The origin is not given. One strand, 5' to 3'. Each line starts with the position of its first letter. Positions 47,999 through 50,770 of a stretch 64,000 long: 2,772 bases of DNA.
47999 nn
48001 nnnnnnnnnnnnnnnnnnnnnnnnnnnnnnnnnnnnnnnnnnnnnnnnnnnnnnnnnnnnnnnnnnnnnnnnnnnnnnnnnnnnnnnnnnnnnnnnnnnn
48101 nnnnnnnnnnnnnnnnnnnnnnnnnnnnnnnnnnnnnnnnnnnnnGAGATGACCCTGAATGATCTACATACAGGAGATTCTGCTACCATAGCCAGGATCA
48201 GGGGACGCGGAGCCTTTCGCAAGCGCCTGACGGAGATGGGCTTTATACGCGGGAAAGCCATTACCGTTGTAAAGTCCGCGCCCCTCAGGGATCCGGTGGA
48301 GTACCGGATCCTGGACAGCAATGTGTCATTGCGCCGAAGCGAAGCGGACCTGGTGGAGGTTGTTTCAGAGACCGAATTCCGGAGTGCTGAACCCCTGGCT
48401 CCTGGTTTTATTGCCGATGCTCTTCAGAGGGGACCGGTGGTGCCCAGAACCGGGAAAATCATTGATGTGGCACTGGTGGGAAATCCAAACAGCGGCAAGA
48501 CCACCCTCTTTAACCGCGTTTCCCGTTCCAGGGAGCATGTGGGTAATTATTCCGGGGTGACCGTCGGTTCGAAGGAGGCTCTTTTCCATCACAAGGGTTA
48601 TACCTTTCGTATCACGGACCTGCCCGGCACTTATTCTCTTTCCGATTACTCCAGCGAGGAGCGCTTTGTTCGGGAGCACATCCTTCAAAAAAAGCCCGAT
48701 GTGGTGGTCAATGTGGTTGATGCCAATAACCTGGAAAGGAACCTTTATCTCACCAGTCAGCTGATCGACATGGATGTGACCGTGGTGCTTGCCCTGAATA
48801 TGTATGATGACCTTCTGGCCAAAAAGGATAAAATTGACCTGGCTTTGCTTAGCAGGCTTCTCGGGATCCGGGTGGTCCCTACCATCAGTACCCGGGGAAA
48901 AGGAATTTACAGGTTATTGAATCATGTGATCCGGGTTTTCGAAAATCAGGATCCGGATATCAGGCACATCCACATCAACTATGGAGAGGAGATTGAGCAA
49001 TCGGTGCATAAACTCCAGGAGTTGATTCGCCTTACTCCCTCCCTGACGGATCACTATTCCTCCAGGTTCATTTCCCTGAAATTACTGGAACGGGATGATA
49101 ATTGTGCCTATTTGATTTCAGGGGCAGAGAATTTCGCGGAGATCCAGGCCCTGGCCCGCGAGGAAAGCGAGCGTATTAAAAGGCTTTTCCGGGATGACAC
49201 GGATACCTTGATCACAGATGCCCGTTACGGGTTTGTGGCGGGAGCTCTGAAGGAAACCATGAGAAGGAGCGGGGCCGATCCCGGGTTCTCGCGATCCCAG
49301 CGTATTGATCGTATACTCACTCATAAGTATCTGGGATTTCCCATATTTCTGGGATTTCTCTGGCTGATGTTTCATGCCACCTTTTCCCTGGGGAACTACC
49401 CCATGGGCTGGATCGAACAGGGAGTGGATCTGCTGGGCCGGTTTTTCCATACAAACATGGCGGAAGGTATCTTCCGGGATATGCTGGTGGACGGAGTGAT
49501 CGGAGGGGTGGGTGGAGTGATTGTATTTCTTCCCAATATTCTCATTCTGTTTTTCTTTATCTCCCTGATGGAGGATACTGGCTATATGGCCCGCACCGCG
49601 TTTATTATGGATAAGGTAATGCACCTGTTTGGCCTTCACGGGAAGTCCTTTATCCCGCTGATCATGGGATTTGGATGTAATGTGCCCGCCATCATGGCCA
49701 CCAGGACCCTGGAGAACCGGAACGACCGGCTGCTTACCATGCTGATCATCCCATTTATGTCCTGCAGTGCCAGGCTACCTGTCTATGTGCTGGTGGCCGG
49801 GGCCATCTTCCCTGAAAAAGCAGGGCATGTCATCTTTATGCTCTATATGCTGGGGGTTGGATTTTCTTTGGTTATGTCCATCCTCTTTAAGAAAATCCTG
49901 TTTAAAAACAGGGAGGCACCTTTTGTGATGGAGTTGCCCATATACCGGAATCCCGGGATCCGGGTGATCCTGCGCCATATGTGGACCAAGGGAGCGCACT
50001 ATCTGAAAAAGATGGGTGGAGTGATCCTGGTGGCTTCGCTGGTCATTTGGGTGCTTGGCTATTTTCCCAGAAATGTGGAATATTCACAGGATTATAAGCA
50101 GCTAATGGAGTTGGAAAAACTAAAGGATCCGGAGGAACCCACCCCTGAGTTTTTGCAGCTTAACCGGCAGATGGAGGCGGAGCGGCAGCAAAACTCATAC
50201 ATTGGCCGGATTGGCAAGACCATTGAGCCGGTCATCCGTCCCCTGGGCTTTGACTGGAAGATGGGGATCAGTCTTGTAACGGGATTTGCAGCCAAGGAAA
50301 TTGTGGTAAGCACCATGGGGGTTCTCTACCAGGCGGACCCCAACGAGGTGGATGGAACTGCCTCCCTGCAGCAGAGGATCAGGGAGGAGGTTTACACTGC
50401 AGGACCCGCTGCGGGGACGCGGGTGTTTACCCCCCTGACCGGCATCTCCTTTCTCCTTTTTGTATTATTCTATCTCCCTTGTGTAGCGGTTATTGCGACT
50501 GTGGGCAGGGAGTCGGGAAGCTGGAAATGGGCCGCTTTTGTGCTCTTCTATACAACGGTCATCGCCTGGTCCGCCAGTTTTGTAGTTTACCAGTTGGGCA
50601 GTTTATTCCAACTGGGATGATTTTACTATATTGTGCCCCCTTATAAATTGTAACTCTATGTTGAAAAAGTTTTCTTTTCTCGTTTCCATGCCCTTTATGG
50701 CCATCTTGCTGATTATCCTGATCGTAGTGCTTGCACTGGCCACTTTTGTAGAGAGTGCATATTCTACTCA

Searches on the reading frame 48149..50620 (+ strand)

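Call 41: search_protein_families(library=ncbifam, proteins=[window:48149-50620:+], max_evalue=0.00001)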
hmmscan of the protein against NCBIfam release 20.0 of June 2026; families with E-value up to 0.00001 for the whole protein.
window:48149-50620:+ (823 aa): 15 families
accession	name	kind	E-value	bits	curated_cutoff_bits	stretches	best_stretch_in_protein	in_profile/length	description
TIGR00437.1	feoB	equivalog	3.3e-180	600.7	315.65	1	111-788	1-594/594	ferrous iron transport protein B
NF007105.0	PRK09554.1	equivalog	2e-141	472.7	683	2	105-639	4-532/772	Fe(2+) transporter permease subunit FeoB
TIGR03594.1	GTPase_EngA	equivalog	1.4e-15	57.3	306.7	1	107-269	3-165/432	ribosome biogenesis GTPase Der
TIGR00231.1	small_GTP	domain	2.3e-11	43.7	42.5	1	103-221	2-124/164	GTP-binding protein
NF008955.0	PRK12297.1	equivalog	6.1e-09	35.3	406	1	104-229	159-279/429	GTPase ObgE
TIGR02729.1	Obg_CgtA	equivalog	2.1e-08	33.6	280.25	1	104-229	157-277/329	Obg family GTPase CgtA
TIGR00450.1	mnmE_trmE_thdF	equivalog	3.3e-08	33.1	252.6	1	105-291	210-397/446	tRNA uridine-5-carboxymethylaminomethyl(34) synthesis GTPase MnmE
NF002828.0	PRK03003.1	equivalog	3.7e-08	32.4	631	1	106-266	42-202/477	ribosome biogenesis GTPase Der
NF008956.1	PRK12299.1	equivalog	5.5e-08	32.2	300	1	104-229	158-273/327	GTPase ObgE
NF007071.0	PRK09518.1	equivalog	5.1e-07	28.6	953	1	105-269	272-436/706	bifunctional cytidylate kinase/GTPase Der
NF003661.0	PRK05291.1-3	equivalog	1.1e-06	28.3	380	1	105-265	217-371/448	tRNA uridine-5-carboxymethylaminomethyl(34) synthesis GTPase MnmE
NF000908.1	PRK00089.1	equivalog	1.4e-06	27.8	237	1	107-266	6-169/291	GTPase Era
NF007106.0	PRK09555.1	equivalog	2.5e-06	27.1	102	1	22-73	21-72/75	ferrous iron transporter A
NF008954.1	PRK12296.1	equivalog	3e-06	25.9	377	1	100-220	155-270/470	GTPase ObgE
TIGR03918.1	GTP_HydF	equivalog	9.7e-06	24.7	325.55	0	102-268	5-171/392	[FeFe] hydrogenase H-cluster maturation GTPase HydF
